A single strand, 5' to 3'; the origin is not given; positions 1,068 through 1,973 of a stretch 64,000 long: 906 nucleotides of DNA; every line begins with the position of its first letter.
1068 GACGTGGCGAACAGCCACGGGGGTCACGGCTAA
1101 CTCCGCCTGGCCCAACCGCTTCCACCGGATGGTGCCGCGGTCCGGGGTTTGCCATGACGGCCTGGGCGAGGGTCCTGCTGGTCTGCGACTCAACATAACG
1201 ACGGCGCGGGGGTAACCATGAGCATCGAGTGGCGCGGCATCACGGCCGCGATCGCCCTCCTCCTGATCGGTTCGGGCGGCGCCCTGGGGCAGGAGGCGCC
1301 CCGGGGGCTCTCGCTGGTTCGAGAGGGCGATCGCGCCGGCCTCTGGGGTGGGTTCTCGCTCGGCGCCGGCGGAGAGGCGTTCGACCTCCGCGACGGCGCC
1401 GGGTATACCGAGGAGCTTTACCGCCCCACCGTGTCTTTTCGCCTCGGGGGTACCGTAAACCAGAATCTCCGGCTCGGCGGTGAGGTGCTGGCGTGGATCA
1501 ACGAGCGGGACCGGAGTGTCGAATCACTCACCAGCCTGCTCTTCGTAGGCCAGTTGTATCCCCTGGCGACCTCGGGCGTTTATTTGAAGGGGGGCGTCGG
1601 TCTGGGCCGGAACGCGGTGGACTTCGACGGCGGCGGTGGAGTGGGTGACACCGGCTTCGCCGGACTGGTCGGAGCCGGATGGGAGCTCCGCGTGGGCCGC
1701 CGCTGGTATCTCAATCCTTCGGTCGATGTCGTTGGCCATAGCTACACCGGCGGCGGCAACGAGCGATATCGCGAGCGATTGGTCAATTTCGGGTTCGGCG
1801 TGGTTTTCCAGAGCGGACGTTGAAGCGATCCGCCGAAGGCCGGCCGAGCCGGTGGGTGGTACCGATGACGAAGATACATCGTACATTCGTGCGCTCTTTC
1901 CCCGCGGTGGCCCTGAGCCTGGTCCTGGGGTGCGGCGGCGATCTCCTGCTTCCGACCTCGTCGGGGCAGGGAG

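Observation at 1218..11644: Co-directional block: small beta-barrel OMP followed by five paralogous Ig-fold lipoproteins sharing one N-terminal module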

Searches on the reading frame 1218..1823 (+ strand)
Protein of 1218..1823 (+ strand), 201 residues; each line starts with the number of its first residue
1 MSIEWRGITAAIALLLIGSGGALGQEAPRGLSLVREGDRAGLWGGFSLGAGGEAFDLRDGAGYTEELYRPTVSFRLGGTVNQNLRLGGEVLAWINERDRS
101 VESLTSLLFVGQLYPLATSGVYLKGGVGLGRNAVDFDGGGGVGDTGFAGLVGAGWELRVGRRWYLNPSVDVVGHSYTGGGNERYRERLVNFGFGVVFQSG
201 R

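Call 9: search_protein_families(library=pfam, proteins=[window:1218-1823:+], max_evalue=0.01)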
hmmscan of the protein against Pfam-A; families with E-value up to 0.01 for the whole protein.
window:1218-1823:+ (201 aa): 0 families

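Call 10: search_protein_families(library=ncbifam, proteins=[window:1218-1823:+], max_evalue=0.01)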
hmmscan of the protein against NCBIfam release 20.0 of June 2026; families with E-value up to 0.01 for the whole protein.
window:1218-1823:+ (201 aa): 0 families

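Call 13: find_encoding_contigs(protein=window:1218-1823:+, flank=10000, max_places=6)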
Protein window:1218-1823:+ (201 aa): no gene with exactly this product is on record in the collection.
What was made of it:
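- Tried and rejected: Nothing found (call 13).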

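Call 14: find_homologous_proteins(query=window:1218-1823:+)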
Query window:1218-1823:+ (201 aa): 850 proteins with E <= 0.001 among 2126 candidates; the best 120 are listed.
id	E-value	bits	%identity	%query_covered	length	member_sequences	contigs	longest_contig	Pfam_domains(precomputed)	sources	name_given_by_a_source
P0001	4.3e-124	430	100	100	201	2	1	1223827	PF13505.13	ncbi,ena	-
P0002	3.6e-112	391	91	100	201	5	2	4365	PF13505.13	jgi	jgi:hypothetical protein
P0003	2.1e-109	382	87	100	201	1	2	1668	-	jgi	jgi:hypothetical protein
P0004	1.2e-108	380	87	100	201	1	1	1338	PF13505.13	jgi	jgi:hypothetical protein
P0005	1.2e-108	380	87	100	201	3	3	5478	PF13505.13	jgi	jgi:hypothetical protein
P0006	4.5e-108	378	85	100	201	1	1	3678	PF13505.13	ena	-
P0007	9.8e-108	377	85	100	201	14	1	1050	PF13505.13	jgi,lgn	jgi:hypothetical protein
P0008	2.0e-104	366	85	100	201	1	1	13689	-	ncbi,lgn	-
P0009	2.6e-104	366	84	100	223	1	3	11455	PF13505.13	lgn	-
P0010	3.2e-104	365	82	100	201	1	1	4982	PF13505.13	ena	-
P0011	3.2e-104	365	83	100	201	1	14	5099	PF13505.13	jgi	jgi:hypothetical protein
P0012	9.7e-104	364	83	100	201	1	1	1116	PF13505.13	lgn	-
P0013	1.2e-103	364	82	100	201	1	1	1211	PF13505.13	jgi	jgi:hypothetical protein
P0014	1.3e-103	363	82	100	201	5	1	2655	PF13505.13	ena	-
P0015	1.8e-103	363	82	100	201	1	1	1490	PF13505.13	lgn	-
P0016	2.2e-103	363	83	100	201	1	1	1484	PF13505.13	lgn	-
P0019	9.6e-103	361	82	100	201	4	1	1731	PF13505.13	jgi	jgi:hypothetical protein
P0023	2.6e-102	359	82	100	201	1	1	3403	PF13505.13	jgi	-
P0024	2.9e-102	359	81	100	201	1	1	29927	PF13505.13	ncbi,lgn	-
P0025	3.4e-102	359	83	100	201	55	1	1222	PF13505.13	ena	-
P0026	3.6e-102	359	83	100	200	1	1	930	PF13505.13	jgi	-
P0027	3.6e-102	359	81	100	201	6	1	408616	PF13505.13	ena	-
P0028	4.5e-102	358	82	100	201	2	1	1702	PF13505.13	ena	-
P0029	6.2e-102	358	82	100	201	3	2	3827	PF13505.13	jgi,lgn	jgi:hypothetical protein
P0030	1.3e-101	357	82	100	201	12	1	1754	PF13505.13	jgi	jgi:hypothetical protein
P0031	1.5e-101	357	82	100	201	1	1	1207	PF13505.13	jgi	jgi:hypothetical protein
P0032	1.5e-101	357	82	100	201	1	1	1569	PF13505.13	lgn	-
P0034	3.5e-101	355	81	100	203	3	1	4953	PF13505.13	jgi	jgi:hypothetical protein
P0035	4.2e-101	355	80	100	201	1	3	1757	PF13505.13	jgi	jgi:hypothetical protein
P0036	4.7e-101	355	81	100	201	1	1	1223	PF13505.13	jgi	-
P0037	4.8e-101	355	80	100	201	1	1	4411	PF13505.13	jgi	jgi:hypothetical protein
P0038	5.4e-101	355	81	100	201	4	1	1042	PF13505.13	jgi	jgi:hypothetical protein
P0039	5.7e-101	355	80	100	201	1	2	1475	PF13505.13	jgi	jgi:hypothetical protein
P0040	7.5e-101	354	82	100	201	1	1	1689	PF13505.13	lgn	-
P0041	8.1e-101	354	81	100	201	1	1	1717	PF13505.13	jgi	jgi:hypothetical protein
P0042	1.4e-100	353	81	100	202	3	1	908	PF13505.13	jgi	jgi:hypothetical protein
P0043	1.6e-100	353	81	100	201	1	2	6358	PF13505.13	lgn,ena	-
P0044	2.2e-100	353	80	100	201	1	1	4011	PF13505.13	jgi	jgi:hypothetical protein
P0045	2.2e-100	353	80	100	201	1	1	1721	PF13505.13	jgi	jgi:hypothetical protein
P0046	2.2e-100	353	81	100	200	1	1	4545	PF13505.13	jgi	jgi:hypothetical protein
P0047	2.3e-100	353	81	100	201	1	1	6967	PF13505.13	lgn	-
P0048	2.3e-100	353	80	100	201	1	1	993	PF13505.13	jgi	jgi:hypothetical protein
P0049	3.4e-100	352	79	100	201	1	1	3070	PF13505.13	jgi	jgi:hypothetical protein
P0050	3.6e-100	352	79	100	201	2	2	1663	PF13505.13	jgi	jgi:hypothetical protein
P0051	3.8e-100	352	81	100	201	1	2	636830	PF13505.13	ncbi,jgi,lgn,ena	-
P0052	6.4e-100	351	81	100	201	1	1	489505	PF13505.13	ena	-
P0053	1.1e-99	350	81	100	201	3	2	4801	PF13505.13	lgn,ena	-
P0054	1.3e-99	350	80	100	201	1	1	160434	PF13505.13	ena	-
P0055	1.9e-99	350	80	100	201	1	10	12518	PF13505.13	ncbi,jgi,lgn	jgi:hypothetical protein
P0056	3.4e-99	349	80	100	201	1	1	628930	PF13505.13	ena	-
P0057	3.4e-99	349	81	100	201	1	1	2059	PF13505.13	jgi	jgi:hypothetical protein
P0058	6.4e-99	348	80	100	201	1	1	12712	PF13505.13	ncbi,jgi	jgi:hypothetical protein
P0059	6.7e-99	348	80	100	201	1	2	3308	PF13505.13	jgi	jgi:hypothetical protein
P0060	8.2e-99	348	81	100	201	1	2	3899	PF13505.13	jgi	jgi:hypothetical protein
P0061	1.1e-98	347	79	100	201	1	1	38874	PF13505.13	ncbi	-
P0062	2.1e-98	346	78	100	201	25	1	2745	PF13505.13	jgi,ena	-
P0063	2.1e-98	346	79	100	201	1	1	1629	PF13505.13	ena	-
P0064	2.9e-98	346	79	100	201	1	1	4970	PF13505.13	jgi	jgi:Outer membrane protein beta-barrel domain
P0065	6.3e-98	345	81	88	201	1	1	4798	PF13505.13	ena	-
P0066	1.2e-97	344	80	98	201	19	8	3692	PF13505.13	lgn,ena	-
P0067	1.8e-97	343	78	100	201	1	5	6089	PF13505.13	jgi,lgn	jgi:hypothetical protein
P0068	2.0e-97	343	78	100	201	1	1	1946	PF13505.13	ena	-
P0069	2.3e-97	343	78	100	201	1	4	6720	PF13505.13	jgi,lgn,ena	jgi:hypothetical protein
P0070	2.8e-97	343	79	100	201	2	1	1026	PF13505.13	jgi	jgi:hypothetical protein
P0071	3.0e-97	343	77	100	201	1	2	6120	PF13505.13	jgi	jgi:hypothetical protein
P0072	4.1e-97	342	77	100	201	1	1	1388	PF13505.13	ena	-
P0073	5.0e-97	342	80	100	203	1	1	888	PF13505.13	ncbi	-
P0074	6.0e-97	342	77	100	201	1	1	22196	PF13505.13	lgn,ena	-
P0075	1.1e-96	341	80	100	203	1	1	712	PF13505.13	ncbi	-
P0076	1.3e-96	340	78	100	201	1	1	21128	PF13505.13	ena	-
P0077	1.5e-96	340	75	100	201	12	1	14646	PF13505.13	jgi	jgi:hypothetical protein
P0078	1.7e-96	340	79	98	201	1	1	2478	PF13505.13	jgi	jgi:hypothetical protein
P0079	2.0e-96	340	76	100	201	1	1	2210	PF13505.13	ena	-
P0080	2.4e-96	340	77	100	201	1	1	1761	PF13505.13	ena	-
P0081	2.8e-96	339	77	100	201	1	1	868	PF13505.13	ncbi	-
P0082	3.5e-96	339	74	100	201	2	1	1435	PF13505.13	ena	-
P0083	4.1e-96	339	78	100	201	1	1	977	PF13505.13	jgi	jgi:Outer membrane protein beta-barrel domain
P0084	4.2e-96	339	77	100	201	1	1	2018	PF13505.13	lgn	-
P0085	6.9e-96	338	78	100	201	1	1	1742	PF13505.13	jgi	jgi:hypothetical protein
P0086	7.8e-96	338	75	100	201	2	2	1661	PF13505.13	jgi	jgi:hypothetical protein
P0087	1.3e-95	337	75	100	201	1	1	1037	PF13505.13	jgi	jgi:hypothetical protein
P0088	1.4e-95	337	77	100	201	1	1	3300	PF13505.13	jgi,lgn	jgi:hypothetical protein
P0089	1.5e-95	337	78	98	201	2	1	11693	PF13505.13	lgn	-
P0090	1.6e-95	337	78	100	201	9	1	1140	PF13505.13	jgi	jgi:hypothetical protein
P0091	1.8e-95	337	77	100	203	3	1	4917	PF13505.13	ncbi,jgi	jgi:hypothetical protein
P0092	2.1e-95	337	77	100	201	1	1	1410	PF13505.13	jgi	-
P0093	2.2e-95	337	82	88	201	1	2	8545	PF13505.13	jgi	jgi:hypothetical protein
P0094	4.9e-95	335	78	98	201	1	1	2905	PF13505.13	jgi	jgi:Outer membrane protein beta-barrel domain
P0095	7.2e-95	335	76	100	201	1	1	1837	PF13505.13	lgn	-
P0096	8.3e-95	335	73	100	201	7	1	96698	PF13505.13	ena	-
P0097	8.9e-95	334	76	100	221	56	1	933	PF13505.13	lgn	-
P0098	1.0e-94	334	76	100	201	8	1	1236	PF13505.13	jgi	jgi:hypothetical protein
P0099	1.4e-94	334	77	100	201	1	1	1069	PF13505.13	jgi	jgi:hypothetical protein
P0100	2.0e-94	333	82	88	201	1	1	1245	PF13505.13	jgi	jgi:hypothetical protein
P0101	2.7e-94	333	77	98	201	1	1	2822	PF13505.13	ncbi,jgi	jgi:hypothetical protein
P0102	3.1e-94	333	76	100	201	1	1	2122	PF13505.13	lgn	-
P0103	3.5e-94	333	75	100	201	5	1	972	PF13505.13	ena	-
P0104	4.9e-94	332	74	100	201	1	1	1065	PF13505.13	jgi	jgi:Outer membrane protein beta-barrel domain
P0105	7.5e-94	331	78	100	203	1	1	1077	PF13505.13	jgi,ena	-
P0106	8.5e-94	331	75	100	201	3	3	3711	PF13505.13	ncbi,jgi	jgi:hypothetical protein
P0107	1.0e-93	331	74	100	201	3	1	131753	PF13505.13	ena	-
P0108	1.1e-93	331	73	100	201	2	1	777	PF13505.13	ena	-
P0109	1.2e-93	331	73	100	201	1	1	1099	PF13505.13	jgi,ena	jgi:hypothetical protein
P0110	1.6e-93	330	75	100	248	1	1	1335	PF13505.13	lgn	-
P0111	1.6e-93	330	77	100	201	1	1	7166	PF13505.13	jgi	jgi:hypothetical protein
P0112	3.2e-93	329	75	100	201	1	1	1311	PF13505.13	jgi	jgi:hypothetical protein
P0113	3.7e-93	329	74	100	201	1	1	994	PF13505.13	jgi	jgi:hypothetical protein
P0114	7.1e-93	328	73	100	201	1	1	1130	PF13505.13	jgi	jgi:Outer membrane protein beta-barrel domain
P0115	1.6e-92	327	80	87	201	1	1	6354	PF13505.13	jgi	jgi:Outer membrane protein beta-barrel domain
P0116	1.9e-92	327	73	100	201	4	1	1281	PF13505.13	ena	-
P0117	3.3e-92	326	76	100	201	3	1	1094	PF13505.13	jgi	jgi:Outer membrane protein beta-barrel domain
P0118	1.3e-91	324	73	100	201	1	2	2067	PF13505.13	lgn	-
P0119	9.8e-90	318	73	100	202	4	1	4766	PF13505.13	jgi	jgi:hypothetical protein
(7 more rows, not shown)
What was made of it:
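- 1218..1823 (+): Small outer-membrane protein of 201 aa. It has a signal peptide (residues 1-24), a conserved N-terminal extension (25-41, '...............') and a predicted 8-stranded beta-barrel. More than 120 clusters at 73-100% identity, with precomputed PF13505 (call 14).
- Closest known: Small 8-stranded outer-membrane proteins. Same: PF13505 is listed in the precomputed tables for relatives (call 14).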

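Call 15: find_encoding_contigs(protein=P0051, flank=10000, max_places=3)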
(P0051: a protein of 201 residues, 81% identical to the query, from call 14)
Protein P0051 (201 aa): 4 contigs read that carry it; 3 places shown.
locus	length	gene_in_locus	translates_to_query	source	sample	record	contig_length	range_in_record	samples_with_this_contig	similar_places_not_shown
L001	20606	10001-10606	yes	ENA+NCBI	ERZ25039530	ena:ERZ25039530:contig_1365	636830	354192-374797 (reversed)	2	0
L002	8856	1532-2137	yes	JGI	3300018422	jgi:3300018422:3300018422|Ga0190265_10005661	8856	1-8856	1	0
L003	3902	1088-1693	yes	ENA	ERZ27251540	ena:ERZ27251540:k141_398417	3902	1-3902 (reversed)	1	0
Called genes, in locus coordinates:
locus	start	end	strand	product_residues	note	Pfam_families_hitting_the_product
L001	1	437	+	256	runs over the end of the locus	PF04909:Amidohydro_2 (weak)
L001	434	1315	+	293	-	PF00701:DHDPS (weak)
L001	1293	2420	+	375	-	-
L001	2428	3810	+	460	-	PF02746:MR_MLE_N, PF13378:MR_MLE_C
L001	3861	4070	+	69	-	-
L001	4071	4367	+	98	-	-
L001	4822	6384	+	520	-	PF09261:Alpha-mann_mid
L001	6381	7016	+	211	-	PF17677:Glyco_hydro38C2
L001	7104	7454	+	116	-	PF03692:CxxCxxCC (weak)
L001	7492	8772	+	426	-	PF01244:Peptidase_M19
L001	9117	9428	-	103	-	PF02104:SURF1 (weak)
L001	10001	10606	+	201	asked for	PF13505:OMP_b-brl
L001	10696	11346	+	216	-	PF02369:Big_1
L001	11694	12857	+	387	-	PF17789:MG4 (faint), PF26198:Ig_SMCHD1_6th (faint), PF02369:Big_1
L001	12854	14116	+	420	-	PF26198:Ig_SMCHD1_6th (weak), PF17803:Cadherin_4, PF17892:Cadherin_5, PF17963:Big_9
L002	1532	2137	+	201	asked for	PF13505:OMP_b-brl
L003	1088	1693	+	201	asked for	PF13505:OMP_b-brl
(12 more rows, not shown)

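Call 16: find_encoding_contigs(protein=P0107, flank=10000, max_places=2)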
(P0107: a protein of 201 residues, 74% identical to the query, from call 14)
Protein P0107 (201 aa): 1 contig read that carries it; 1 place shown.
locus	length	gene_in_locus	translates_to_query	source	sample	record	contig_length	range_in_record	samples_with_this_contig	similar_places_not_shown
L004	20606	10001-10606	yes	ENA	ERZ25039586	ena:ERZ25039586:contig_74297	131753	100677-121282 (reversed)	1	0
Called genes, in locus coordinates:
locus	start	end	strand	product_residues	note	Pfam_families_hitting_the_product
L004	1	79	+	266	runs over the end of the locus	PF04909:Amidohydro_2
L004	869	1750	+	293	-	PF00701:DHDPS (faint)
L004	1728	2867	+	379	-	-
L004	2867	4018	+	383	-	PF02746:MR_MLE_N, PF13378:MR_MLE_C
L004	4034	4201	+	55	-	-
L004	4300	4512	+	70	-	-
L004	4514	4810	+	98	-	-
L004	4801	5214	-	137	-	-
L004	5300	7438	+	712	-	PF09261:Alpha-mann_mid, PF07748:Glyco_hydro_38C, PF17677:Glyco_hydro38C2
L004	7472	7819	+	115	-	PF03692:CxxCxxCC (weak)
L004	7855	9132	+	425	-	PF01244:Peptidase_M19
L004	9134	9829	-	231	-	PF02104:SURF1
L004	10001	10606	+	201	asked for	PF13505:OMP_b-brl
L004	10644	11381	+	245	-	PF02369:Big_1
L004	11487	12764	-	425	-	-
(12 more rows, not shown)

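Call 20: find_related_loci(query=A1, collection=genome_contigs, flank=10000)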
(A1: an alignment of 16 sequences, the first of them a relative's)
Query A1 (201 aa) in genome_contigs; peptide patterns used: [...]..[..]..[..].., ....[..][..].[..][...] (x = any residue, [..] = any of these).
122 stretches matched a pattern; 23 encode a relative of the query (tblastn E <= 1e-3); 23 distinct loci.
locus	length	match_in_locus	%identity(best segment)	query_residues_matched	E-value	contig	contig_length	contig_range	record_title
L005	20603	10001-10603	81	1-201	5e-98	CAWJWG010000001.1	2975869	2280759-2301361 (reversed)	MAG: uncultured Gemmatimonadales bacterium isolate MFD01275.bin.1.56 genome assembly, contig: contig_2047, whole genome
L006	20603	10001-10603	74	1-201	2e-96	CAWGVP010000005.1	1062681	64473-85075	MAG: uncultured Gemmatimonadales bacterium isolate MFD09206.bin.1.208 genome assembly, contig: contig_4979, whole genome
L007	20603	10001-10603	81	1-201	5e-96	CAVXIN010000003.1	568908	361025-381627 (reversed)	MAG: uncultured Gemmatimonadales bacterium isolate MFD03066.bin.2.169 genome assembly, contig: contig_14846, whole genom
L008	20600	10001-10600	81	1-200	2e-95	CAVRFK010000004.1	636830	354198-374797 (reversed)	MAG: uncultured Gemmatimonadales bacterium isolate MFD04935.bin.2.102 genome assembly, contig: contig_1365, whole genome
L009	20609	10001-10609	82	1-201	1e-84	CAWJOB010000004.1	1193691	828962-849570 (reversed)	MAG: uncultured Gemmatimonadales bacterium isolate MFD02840.bin.2.331 genome assembly, contig: contig_47614, whole genom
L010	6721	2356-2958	77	1-201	6e-82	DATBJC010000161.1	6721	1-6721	MAG TPA_asm: Gemmatimonadales bacterium isolate SMAG_U3910 k141_1599752, whole genome shotgun sequence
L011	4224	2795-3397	71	1-201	3e-80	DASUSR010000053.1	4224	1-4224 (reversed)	MAG TPA_asm: Gemmatimonadales bacterium isolate SMAG_U1741 k141_1307885, whole genome shotgun sequence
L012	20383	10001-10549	74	19-201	1e-79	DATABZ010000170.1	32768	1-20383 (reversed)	MAG TPA_asm: Gemmatimonadales bacterium isolate SMAG_U6711 k141_1951798, whole genome shotgun sequence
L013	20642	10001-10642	61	1-201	3e-78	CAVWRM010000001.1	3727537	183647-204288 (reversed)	MAG: uncultured Gemmatimonadales bacterium isolate MFD04944.bin.1.90 genome assembly, contig: contig_25021, whole genome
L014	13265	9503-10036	65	22-200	2e-73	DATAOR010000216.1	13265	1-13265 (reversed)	MAG TPA_asm: Gemmatimonadales bacterium isolate SMAG_U7050 k141_8277759, whole genome shotgun sequence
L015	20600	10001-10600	64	1-201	6e-73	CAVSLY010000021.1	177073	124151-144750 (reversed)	MAG: uncultured Gemmatimonadales bacterium isolate MFD09206.bin.3.364 genome assembly, contig: contig_46423, whole genom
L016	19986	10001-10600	62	6-201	3e-72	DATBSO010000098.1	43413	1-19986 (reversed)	MAG TPA_asm: Gemmatimonadales bacterium isolate SMAG_U4159 k141_1066146, whole genome shotgun sequence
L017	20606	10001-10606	59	1-201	2e-69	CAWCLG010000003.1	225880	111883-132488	MAG: uncultured Gemmatimonadales bacterium isolate MFD03602.bin.2.71 genome assembly, contig: contig_15309, whole genome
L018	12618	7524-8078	63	15-201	1e-68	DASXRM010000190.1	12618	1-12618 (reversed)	MAG TPA_asm: Gemmatimonadales bacterium isolate SMAG_U4640 k141_1490856, whole genome shotgun sequence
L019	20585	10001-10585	66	7-201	2e-68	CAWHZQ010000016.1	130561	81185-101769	MAG: uncultured Gemmatimonadales bacterium isolate MFD08821.bin.2.30 genome assembly, contig: contig_50879, whole genome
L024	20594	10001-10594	54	9-201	1e-60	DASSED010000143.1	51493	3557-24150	MAG TPA_asm: Gemmatimonadales bacterium isolate SMAG_U968 k141_143555, whole genome shotgun sequence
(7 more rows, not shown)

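Call 30: search_protein_families(library=pfam, proteins=[L024:11623-13719:+], max_evalue=0.001)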
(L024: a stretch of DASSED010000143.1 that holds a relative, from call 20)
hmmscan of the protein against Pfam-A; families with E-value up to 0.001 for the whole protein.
L024:11623-13719:+ (699 aa): 5 families
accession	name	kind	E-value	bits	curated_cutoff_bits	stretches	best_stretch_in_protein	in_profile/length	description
PF02369.22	Big_1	-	9.9e-11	42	34.9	1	504-585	2-85/93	Bacterial Ig-like domain (group 1)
PF16640.11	Big_3_5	-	1.5e-09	38.7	35.5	1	606-687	3-80/88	Bacterial Ig-like domain (group 3)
PF13620.12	CarboxypepD_reg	-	4.4e-06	27.4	32.3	1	520-601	1-76/82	Carboxypeptidase regulatory-like domain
PF17789.7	MG4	-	5.4e-06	27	24.7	0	520-581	17-73/95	Macroglobulin domain MG4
PF16583.11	ZirS_C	-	0.00095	19.2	26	1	493-542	39-88/145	Zinc-regulated secreted antivirulence protein C-terminal domain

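Call 34: predict_structure(alignment_id=A3)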
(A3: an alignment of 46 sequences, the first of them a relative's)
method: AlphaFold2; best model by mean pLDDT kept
length: 201 residues; sequences in the alignment: 46
mean_pLDDT: 75.0   pTM: 0.69
mean pLDDT of the five models: 75.0, 73.2, 72.4, 71.5, 69.9
residues with pLDDT >= 90: 65; 70-90: 58; 50-70: 53; < 50: 25
segments of 3 or more residues with pLDDT < 50: 18-34, 137-142
pLDDT, mean of each block of 10 residues (from residue 1): 58 55 39 51 90 68 64 92 90 74 86 87 94 56 76 91 91 77 77 88 50
secondary structure, 60 per line:
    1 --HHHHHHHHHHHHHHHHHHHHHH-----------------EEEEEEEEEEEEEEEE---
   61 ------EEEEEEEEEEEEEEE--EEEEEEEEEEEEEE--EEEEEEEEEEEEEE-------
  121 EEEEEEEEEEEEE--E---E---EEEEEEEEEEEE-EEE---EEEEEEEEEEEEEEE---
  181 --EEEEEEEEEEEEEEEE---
elements in order: H3-24 E42-57 E67-81 E84-97 E100-113 E121-133 E144-155 E157-159 E163-177 E183-198
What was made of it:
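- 1218..1823 (+): AF2 model: mean pLDDT 75, eight strands (call 34).
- On Inverse autotransporters (intimin/invasin, type Ve): The separate barrel is modelled with only 8 strands (call 34).
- Closest known: Intimin/invasin family. Different: The neighbouring barrel is a separate 8-stranded protein (call 34).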
